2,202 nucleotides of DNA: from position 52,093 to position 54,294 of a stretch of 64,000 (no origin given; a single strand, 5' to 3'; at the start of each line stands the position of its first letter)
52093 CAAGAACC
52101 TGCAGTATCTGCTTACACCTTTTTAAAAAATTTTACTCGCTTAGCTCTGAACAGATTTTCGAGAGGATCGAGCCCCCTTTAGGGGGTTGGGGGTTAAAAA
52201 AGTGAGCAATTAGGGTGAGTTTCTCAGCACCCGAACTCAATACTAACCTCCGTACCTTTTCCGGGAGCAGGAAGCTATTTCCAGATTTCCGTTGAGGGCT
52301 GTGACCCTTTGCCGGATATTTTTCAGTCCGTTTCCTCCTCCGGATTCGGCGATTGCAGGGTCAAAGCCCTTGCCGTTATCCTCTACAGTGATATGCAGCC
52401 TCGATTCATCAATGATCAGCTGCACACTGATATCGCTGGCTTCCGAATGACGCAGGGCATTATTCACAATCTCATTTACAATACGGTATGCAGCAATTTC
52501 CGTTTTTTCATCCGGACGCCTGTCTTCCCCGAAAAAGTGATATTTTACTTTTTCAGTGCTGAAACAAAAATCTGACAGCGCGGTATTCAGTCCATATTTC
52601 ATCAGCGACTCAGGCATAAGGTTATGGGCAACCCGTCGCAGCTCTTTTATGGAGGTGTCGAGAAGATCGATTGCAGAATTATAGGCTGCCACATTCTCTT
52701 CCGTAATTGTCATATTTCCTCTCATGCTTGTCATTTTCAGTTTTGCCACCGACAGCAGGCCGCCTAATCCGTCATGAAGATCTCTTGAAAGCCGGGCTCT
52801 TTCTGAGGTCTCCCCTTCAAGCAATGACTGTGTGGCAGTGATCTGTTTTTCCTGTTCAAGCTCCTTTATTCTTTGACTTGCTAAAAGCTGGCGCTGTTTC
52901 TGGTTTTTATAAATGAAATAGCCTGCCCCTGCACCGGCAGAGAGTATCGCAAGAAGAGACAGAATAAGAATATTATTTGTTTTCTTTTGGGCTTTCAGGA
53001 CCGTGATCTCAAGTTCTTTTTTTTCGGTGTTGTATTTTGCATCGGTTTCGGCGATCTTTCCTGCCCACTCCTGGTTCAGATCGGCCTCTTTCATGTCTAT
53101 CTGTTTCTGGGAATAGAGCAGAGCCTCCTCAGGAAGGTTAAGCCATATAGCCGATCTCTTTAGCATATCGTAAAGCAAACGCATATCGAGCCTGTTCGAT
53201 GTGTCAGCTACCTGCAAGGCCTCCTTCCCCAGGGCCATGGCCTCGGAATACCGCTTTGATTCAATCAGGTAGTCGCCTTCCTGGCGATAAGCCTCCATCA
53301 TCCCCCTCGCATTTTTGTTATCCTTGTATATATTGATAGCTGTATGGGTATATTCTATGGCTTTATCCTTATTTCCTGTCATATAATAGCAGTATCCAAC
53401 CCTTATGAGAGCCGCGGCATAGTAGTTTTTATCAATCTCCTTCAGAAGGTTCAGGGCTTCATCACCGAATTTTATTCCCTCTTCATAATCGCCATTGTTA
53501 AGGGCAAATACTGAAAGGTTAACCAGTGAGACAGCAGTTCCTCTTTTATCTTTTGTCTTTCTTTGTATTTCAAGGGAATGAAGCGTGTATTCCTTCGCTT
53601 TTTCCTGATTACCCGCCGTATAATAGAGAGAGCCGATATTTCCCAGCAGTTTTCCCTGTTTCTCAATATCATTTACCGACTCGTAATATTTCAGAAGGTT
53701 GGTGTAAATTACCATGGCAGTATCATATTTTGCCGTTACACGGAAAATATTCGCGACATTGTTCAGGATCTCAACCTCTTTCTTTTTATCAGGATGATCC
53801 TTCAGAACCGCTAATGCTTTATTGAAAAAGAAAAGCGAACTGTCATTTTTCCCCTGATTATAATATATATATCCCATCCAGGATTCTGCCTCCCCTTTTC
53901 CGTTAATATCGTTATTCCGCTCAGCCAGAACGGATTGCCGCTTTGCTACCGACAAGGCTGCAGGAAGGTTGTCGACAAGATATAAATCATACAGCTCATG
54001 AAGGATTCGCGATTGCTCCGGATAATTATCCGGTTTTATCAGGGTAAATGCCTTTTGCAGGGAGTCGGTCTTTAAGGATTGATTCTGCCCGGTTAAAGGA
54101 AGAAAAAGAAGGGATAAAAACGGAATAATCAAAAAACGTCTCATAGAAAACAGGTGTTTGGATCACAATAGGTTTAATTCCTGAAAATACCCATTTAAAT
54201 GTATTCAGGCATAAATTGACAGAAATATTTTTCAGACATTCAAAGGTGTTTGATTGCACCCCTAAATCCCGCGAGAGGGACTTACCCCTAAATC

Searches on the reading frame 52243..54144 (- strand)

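Call 32: search_protein_families(library=pfam, proteins=[window:52243-54144:-], max_evalue=0.00001)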
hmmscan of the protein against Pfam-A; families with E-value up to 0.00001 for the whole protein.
window:52243-54144:- (633 aa): 10 families
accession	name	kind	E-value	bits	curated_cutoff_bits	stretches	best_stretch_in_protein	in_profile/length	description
PF13424.12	TPR_12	-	9.3e-22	77.5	30.1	1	203-274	2-76/77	Tetratricopeptide repeat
PF07719.23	TPR_2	-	7.9e-21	72.8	27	0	243-276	1-34/34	Tetratricopeptide repeat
PF02518.31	HATPase_c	-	7.8e-12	46.1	26.4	1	549-625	3-95/111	Histidine kinase-, DNA gyrase B-, and HSP90-like ATPase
PF17874.7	TPR_MalT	-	1.8e-11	44.4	45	1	213-327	10-124/336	MalT-like TPR region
PF00515.34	TPR_1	-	1.4e-10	40.9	27.8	0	243-276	1-34/34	Tetratricopeptide repeat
PF07730.19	HisKA_3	-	1.6e-10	41.8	24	1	448-513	1-67/68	Histidine kinase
PF13374.12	TPR_10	-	8.3e-10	38.8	27.5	0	203-236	1-34/42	Tetratricopeptide repeat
PF13181.12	TPR_8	-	6.1e-09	35.8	25.7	0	166-196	3-33/34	Tetratricopeptide repeat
PF13174.12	TPR_6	-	4.1e-08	33.8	26.3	0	245-275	2-32/33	Tetratricopeptide repeat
PF14559.12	TPR_19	-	4.2e-07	30.6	25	0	228-283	8-65/68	Tetratricopeptide repeat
